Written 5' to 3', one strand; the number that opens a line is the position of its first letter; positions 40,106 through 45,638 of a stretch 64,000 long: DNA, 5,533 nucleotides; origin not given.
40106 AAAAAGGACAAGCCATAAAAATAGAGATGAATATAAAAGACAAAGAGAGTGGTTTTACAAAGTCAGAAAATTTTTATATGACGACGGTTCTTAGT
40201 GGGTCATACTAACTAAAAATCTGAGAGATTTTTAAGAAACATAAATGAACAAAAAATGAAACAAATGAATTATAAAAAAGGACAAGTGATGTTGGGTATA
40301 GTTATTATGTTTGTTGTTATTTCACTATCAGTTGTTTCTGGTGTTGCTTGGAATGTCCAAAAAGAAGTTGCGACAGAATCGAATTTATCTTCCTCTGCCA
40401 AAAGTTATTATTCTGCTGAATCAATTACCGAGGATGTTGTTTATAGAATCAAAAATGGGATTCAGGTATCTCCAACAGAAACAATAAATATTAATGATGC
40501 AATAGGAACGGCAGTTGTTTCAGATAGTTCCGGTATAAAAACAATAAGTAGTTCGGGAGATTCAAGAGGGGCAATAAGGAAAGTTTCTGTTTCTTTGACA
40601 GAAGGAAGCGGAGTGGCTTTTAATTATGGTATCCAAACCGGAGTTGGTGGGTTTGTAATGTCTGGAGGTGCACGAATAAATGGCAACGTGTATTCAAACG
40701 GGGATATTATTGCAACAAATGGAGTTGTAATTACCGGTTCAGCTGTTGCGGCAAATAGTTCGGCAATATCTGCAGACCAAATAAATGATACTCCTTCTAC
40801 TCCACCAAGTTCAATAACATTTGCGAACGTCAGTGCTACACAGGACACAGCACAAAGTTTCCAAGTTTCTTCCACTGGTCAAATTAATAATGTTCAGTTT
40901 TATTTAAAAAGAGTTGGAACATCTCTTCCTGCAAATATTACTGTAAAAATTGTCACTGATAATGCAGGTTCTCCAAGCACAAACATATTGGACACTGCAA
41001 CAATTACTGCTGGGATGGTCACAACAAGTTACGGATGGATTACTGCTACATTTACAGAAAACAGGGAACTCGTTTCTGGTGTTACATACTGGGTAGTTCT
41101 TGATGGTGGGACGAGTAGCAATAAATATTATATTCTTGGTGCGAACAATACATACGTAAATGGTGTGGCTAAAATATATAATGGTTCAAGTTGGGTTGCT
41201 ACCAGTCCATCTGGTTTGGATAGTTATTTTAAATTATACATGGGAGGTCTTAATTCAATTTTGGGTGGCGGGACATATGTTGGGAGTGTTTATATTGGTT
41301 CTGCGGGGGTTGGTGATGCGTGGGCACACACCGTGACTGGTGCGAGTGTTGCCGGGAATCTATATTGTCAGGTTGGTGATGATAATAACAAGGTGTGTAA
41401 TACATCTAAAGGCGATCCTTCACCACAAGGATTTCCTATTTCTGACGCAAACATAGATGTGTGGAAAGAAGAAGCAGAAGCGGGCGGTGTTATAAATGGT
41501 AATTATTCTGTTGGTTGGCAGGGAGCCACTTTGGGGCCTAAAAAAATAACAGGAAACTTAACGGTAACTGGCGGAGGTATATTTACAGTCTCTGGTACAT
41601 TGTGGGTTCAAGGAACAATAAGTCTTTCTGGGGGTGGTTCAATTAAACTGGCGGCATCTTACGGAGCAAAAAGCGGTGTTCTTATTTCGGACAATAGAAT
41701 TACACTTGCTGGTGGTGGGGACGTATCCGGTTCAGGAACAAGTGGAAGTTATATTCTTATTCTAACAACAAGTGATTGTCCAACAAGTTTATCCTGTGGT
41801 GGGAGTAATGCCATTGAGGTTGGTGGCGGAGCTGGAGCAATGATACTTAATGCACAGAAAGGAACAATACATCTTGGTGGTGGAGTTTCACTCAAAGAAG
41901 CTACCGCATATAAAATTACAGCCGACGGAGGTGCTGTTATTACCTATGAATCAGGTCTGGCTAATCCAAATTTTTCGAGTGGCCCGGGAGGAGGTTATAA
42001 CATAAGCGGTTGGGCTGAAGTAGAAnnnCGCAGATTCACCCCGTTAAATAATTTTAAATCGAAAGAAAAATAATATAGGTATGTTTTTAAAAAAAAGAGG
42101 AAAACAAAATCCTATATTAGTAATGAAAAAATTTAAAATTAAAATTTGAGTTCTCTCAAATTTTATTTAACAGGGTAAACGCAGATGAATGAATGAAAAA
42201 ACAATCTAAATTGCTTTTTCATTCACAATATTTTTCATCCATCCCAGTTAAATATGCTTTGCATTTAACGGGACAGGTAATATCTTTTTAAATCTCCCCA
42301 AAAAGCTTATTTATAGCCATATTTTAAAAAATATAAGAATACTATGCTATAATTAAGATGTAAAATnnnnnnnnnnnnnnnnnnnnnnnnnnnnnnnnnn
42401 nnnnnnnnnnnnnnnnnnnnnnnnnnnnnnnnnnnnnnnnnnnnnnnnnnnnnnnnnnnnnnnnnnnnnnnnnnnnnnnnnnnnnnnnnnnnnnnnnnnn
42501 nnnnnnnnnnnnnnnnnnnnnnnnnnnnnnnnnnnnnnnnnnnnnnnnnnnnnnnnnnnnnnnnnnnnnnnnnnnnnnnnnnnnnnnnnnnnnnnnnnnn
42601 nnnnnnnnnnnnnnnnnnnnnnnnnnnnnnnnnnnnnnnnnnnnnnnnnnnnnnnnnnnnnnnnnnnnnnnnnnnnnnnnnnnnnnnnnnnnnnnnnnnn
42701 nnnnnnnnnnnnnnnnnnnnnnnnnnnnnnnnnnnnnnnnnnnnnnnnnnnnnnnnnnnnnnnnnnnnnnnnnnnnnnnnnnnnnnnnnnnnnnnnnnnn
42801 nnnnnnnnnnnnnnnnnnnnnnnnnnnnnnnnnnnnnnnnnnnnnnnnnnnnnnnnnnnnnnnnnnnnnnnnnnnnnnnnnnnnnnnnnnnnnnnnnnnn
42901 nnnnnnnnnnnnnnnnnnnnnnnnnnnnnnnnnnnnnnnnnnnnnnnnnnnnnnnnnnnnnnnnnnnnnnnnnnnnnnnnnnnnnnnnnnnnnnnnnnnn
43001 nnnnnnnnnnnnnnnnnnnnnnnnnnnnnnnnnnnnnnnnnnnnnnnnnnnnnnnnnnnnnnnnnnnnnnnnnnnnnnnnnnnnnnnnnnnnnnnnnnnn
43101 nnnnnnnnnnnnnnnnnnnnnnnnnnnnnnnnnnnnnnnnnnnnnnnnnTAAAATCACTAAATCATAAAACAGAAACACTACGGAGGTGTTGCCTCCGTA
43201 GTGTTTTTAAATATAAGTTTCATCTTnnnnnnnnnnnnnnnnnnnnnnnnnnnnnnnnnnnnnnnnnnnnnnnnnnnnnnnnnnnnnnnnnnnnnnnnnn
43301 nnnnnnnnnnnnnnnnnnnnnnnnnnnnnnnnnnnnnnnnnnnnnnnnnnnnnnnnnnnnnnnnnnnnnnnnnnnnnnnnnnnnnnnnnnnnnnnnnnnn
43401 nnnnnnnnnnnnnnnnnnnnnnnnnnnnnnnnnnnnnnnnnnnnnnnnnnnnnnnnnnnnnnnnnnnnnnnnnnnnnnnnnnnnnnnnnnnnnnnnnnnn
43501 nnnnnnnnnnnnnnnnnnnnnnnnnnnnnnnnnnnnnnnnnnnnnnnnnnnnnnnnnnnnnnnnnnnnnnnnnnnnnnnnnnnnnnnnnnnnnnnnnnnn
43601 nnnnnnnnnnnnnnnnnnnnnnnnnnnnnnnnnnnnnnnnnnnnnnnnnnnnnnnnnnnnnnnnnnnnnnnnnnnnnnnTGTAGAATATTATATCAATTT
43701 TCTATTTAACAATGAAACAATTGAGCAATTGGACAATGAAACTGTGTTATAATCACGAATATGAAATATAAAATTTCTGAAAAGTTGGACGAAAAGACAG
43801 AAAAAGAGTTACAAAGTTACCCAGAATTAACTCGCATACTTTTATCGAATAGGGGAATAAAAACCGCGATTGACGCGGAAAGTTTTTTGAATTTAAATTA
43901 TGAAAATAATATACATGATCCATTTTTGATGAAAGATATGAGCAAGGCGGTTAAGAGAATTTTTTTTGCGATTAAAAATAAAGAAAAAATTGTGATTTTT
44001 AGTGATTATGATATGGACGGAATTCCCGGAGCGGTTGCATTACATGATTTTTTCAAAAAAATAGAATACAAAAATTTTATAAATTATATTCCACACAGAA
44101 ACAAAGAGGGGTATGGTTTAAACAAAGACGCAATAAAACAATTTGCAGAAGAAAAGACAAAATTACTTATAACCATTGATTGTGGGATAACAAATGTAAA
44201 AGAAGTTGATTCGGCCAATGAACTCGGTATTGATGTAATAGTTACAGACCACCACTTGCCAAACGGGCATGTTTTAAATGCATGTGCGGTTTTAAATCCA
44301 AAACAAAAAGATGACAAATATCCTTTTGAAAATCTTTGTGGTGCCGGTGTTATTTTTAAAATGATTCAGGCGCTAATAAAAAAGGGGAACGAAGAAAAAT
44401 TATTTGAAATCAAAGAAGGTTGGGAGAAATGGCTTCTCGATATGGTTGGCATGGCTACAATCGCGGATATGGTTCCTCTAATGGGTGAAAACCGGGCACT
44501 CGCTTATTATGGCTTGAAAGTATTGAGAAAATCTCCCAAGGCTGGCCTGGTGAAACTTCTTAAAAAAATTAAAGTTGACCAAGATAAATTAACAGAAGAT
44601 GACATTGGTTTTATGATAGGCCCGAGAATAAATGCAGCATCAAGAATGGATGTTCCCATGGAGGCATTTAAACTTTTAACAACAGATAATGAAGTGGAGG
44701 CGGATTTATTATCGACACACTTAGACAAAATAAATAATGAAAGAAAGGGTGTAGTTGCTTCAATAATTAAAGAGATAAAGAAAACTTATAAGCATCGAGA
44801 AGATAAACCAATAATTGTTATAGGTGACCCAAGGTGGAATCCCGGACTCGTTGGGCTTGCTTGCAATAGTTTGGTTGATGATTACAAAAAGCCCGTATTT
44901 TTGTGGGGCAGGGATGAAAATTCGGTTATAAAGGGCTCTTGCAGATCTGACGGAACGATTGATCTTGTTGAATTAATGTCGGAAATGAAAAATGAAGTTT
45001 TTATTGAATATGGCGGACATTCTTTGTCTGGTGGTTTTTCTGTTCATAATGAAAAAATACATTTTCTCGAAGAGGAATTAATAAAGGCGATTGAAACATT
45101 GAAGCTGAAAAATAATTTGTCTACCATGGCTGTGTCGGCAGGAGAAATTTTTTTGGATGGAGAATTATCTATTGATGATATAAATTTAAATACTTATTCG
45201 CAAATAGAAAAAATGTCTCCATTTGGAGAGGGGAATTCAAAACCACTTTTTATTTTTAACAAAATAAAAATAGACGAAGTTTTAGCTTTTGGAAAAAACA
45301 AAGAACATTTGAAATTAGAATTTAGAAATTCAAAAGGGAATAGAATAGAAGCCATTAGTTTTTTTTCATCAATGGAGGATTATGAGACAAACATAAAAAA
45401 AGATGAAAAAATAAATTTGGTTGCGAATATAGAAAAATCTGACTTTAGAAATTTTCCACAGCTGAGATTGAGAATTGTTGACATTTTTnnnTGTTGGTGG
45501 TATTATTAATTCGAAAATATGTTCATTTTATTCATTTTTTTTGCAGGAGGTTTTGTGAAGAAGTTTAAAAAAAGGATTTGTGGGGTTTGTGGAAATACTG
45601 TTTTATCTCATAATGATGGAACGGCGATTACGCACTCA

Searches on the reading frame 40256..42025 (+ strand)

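Call 27: search_protein_families(library=pfam, proteins=[window:40256-42025:+])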
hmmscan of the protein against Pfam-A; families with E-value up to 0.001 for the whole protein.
window:40256-42025:+ (590 aa): 1 family
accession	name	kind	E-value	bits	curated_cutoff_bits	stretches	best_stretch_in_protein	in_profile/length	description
PF18886.6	DUF5649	-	0.00035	21.2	25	1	423-467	11-56/68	Repeats of unknown function (DUF5649)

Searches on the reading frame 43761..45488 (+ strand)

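Call 27: search_protein_families(library=pfam, proteins=[window:43761-45488:+])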
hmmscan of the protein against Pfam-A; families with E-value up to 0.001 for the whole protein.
window:43761-45488:+ (576 aa): 3 families
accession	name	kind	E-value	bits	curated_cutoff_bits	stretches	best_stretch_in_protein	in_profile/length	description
PF01368.27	DHH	-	1.8e-26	93.3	28.1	1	76-211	1-109/125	DHH family, N-terminal domain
PF17768.7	RecJ_OB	-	1.2e-24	86.9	27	1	465-574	1-107/107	RecJ OB domain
PF02272.25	DHHA1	-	3e-09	37.7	25.9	1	351-444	4-100/102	DHHA1 domain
